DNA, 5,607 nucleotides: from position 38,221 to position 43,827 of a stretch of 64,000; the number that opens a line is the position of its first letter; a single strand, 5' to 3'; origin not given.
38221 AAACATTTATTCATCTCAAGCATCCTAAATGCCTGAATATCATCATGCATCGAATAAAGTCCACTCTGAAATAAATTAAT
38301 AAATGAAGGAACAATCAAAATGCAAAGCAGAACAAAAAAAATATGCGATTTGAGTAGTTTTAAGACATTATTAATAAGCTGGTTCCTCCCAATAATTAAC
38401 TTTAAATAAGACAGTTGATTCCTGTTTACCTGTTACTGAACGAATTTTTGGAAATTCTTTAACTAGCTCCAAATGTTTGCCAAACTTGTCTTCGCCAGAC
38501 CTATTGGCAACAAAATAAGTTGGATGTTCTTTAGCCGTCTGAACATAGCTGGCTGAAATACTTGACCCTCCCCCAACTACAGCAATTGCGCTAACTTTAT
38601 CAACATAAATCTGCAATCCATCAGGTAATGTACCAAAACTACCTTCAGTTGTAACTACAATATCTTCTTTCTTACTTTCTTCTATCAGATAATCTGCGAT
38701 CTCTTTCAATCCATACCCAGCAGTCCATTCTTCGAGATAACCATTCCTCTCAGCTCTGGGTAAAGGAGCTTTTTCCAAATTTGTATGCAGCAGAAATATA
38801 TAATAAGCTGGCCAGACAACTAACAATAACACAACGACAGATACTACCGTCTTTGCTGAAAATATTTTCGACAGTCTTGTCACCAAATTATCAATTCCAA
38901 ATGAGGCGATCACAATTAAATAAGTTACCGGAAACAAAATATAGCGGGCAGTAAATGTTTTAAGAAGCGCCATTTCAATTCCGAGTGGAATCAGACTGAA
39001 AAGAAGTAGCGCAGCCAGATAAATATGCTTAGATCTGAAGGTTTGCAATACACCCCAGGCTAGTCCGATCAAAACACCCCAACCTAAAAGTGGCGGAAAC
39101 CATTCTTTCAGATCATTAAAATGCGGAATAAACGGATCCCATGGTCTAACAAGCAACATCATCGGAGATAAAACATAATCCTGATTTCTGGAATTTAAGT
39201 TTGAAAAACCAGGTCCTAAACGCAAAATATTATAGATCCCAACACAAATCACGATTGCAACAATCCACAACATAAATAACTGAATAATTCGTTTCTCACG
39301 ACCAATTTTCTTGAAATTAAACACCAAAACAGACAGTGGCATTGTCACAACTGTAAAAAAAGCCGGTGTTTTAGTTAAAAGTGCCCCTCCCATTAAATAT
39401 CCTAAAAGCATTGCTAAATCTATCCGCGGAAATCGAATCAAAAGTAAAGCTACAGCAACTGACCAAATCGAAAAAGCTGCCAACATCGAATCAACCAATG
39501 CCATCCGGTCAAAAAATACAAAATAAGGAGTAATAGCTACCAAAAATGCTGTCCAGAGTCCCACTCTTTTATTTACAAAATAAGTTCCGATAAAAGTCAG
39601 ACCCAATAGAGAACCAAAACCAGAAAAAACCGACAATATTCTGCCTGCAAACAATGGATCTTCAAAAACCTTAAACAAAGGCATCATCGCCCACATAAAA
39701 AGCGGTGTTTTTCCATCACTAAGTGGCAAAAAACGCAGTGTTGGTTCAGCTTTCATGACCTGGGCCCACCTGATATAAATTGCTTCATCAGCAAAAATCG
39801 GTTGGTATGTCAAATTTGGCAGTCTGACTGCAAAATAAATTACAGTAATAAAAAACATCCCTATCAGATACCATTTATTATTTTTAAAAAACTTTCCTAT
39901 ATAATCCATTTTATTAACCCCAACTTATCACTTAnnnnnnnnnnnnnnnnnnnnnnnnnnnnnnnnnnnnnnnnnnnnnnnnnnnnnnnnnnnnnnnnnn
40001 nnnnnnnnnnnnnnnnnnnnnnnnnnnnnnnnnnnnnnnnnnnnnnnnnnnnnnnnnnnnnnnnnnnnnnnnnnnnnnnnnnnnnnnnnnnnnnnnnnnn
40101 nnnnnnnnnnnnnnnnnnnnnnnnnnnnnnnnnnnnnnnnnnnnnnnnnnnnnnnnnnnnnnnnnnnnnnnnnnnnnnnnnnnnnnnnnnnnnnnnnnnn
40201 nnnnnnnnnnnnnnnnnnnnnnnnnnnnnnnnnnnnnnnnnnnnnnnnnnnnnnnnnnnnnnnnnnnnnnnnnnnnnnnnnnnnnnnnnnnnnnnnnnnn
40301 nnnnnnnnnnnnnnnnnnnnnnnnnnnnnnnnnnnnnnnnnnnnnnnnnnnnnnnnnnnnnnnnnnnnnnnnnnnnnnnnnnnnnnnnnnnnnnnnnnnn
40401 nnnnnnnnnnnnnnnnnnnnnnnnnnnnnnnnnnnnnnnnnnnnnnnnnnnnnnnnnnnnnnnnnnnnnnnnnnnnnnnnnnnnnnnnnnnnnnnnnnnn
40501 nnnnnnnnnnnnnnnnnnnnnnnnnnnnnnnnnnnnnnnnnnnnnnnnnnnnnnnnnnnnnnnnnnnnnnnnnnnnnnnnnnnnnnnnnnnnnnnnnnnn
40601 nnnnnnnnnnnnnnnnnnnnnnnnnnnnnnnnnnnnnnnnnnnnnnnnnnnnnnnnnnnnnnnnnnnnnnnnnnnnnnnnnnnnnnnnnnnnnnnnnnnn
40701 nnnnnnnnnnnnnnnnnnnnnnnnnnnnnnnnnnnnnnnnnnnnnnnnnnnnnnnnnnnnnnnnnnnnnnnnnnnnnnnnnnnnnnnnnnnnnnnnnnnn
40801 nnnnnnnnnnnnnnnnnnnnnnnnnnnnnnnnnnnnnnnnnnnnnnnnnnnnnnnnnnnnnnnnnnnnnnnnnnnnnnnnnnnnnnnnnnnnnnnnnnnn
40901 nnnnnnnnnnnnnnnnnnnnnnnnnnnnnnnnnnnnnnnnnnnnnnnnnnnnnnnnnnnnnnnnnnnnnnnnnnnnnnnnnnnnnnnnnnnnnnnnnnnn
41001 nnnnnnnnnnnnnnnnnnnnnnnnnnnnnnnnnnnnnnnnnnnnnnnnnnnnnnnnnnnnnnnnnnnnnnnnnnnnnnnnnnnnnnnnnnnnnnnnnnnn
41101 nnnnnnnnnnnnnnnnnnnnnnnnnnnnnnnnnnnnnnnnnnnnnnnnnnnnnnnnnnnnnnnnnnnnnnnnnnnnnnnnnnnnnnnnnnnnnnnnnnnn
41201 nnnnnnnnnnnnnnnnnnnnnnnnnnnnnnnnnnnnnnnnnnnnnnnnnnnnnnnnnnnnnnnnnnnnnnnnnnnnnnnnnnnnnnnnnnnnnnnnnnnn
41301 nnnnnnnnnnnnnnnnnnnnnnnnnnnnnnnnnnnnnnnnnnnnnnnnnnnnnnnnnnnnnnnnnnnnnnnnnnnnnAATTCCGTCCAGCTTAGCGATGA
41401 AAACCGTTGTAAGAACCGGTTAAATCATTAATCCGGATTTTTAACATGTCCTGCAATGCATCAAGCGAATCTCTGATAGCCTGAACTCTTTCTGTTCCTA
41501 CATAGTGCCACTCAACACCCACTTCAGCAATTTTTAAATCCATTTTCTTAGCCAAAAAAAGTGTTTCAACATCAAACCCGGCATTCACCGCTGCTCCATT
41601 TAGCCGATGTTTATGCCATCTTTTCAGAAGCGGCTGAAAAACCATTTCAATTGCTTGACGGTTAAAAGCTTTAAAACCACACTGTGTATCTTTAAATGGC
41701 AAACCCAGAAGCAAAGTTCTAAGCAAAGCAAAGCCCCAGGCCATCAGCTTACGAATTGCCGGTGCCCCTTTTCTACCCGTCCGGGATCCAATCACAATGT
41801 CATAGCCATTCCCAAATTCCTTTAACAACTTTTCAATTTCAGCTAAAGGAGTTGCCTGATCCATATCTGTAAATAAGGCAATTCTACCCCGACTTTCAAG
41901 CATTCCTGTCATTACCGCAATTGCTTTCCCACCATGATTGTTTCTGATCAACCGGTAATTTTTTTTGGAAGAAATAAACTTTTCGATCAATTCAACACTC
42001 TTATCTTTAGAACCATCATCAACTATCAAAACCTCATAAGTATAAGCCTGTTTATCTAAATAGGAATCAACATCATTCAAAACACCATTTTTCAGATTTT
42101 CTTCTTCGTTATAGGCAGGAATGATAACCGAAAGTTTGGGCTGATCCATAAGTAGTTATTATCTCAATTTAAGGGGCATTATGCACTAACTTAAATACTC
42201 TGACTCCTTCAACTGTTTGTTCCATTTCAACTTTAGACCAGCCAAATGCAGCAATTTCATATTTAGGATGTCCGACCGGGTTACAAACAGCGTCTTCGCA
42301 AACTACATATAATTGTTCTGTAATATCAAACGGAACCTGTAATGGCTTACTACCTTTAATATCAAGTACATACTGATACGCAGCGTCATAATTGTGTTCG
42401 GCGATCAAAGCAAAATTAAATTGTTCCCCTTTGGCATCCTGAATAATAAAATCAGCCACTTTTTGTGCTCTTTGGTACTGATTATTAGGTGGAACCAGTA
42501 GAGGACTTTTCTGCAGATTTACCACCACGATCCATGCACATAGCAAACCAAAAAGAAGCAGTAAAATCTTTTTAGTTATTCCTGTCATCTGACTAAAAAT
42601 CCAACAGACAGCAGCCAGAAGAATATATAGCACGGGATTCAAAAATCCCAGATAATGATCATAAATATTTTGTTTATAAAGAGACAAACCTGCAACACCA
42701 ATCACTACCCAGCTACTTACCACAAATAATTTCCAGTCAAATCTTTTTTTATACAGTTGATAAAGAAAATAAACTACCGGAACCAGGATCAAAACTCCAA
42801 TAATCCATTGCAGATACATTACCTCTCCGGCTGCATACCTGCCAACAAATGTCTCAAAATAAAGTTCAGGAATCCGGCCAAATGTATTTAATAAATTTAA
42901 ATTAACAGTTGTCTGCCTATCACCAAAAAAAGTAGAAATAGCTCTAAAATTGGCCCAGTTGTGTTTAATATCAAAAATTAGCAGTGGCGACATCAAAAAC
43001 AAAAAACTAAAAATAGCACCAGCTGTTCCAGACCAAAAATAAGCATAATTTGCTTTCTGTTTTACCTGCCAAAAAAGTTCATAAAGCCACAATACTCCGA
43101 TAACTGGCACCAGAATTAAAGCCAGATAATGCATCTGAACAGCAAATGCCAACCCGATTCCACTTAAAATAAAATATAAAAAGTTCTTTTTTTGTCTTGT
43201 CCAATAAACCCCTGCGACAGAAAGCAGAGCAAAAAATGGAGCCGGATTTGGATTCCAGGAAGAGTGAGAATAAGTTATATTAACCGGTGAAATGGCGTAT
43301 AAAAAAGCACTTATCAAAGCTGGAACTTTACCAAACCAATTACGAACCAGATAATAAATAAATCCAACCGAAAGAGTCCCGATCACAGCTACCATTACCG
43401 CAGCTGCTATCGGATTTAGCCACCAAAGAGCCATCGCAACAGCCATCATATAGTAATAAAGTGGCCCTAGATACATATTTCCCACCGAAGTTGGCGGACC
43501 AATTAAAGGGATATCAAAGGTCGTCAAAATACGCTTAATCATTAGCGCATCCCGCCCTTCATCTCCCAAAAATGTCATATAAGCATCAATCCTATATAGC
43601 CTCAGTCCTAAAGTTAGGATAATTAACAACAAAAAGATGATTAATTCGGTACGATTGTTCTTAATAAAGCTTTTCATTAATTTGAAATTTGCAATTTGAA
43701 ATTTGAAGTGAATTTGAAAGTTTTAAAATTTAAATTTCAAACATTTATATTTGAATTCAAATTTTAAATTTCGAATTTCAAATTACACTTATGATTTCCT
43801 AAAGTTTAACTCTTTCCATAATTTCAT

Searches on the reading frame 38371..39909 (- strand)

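Call 19: search_protein_families(library=pfam, proteins=[window:38371-39909:-], max_evalue=0.01)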
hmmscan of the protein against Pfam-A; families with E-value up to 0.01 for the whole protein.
window:38371-39909:- (512 aa): 2 families
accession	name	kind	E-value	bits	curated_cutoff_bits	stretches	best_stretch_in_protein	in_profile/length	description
PF13231.12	PMT_2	-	4.8e-09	37.1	26.1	1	67-223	2-157/160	Dolichyl-phosphate-mannose-protein mannosyltransferase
PF02366.24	PMT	-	6.4e-08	32.9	22.7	1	66-223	61-230/245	Dolichyl-phosphate-mannose-protein mannosyltransferase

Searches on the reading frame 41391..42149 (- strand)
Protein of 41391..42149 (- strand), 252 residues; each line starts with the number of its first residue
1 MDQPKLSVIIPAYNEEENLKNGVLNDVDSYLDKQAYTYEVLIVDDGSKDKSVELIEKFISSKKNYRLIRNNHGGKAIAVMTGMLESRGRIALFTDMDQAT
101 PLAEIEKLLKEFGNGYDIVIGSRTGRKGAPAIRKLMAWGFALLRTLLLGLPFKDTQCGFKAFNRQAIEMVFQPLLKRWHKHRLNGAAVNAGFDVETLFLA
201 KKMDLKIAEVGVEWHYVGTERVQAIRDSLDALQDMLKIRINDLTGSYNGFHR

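Call 19: search_protein_families(library=pfam, proteins=[window:41391-42149:-], max_evalue=0.01)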
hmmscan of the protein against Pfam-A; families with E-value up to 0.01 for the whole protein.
window:41391-42149:- (252 aa): 2 families
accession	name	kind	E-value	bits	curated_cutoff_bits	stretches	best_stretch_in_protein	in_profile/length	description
PF00535.33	Glycos_transf_2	-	1.4e-28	100.4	23.3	1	7-168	1-165/168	Glycosyl transferase family 2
PF10111.15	Glyco_tranf_2_2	-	8.4e-07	29.2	27.3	1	7-110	1-104/276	Glycosyltransferase like family 2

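Call 67: search_protein_families(library=ncbifam, proteins=[window:41391-42149:-], max_evalue=0.001)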
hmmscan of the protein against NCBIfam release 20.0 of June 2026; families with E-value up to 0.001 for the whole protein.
window:41391-42149:- (252 aa): 21 families
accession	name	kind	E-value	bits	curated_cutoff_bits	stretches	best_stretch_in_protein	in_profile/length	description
NF047588.1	GlcsyltransPgfSStrep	equivalog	8.1e-24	84.4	500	1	5-171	2-168/308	glycosyltransferase PgfS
NF007986.1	PRK10714.1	equivalog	2.1e-19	69.7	529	1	5-171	7-173/316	undecaprenyl-phosphate 4-deoxy-4-formamido-L-arabinose transferase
NF041391.1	DPhHxTase_Halo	equivalog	4.4e-18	65.1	375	1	12-170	3-153/213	dolichyl-phosphate hexose transferase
NF007482.0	PRK10073.1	equivalog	4.1e-15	55.6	423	1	3-100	5-98/334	glycosyltransferase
TIGR03937.1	PgaC_IcaA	equivalog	1e-13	51.1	422.3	1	2-112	43-150/407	poly-beta-1,6-N-acetyl-D-glucosamine synthase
NF041875.1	EPS_EpsD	equivalog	1.5e-13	50.8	370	1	6-108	1-100/325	exopolysaccharide biosynthesis glycosyltransferase EpsD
TIGR04283.1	glyco_like_mftF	equivalog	2.1e-11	43.8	182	1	6-112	1-97/221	TIGR04283 family arsenosugar biosynthesis glycosyltransferase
TIGR04182.1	glyco_TIGR04182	equivalog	2.7e-11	43.4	325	1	6-170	2-159/293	S-layer glycoprotein N-glycosyltransferase AglJ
NF047683.1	TeichurnBiosyTuaG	equivalog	3.1e-10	40.1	400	1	3-109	5-108/252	teichuronic acid biosynthesis protein TuaG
NF038302.1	EPS_HpsE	equivalog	4.6e-10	39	300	1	5-100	2-99/307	hormogonium polysaccharide biosynthesis glycosyltransferase HpsE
NF050050.1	ProtGlycPglI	equivalog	3.4e-09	36.5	500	1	4-122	2-118/306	GalNAc(5)-diNAcBac-PP-undecaprenol beta-1,3-glucosyltransferase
TIGR03111.1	glyc2_xrt_Gpos1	hypoth_equivalog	4e-08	32.5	363.95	1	3-119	48-163/439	TIGR03111 family XrtG-associated glycosyltransferase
NF058614.1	PPMAGASynPpgS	equivalog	4.9e-08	32.7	370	1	8-168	4-163/226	polyprenyl-phospho-N-acetylgalactosaminyl synthase PpgS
TIGR03965.1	mycofact_glyco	equivalog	5.2e-07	28.9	280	1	4-112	74-179/467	mycofactocin biosynthesis glycosyltransferase MftF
TIGR04242.1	nodulat_NodC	equivalog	1e-06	28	550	1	3-111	47-155/395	chitooligosaccharide synthase NodC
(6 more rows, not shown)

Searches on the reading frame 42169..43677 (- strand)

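Call 19: search_protein_families(library=pfam, proteins=[window:42169-43677:-], max_evalue=0.01)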
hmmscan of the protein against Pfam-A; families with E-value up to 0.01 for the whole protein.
window:42169-43677:- (502 aa): 1 family
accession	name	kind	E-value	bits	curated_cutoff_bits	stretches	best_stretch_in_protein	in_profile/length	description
PF13231.12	PMT_2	-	6.6e-09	36.6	26.1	1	72-224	4-155/160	Dolichyl-phosphate-mannose-protein mannosyltransferase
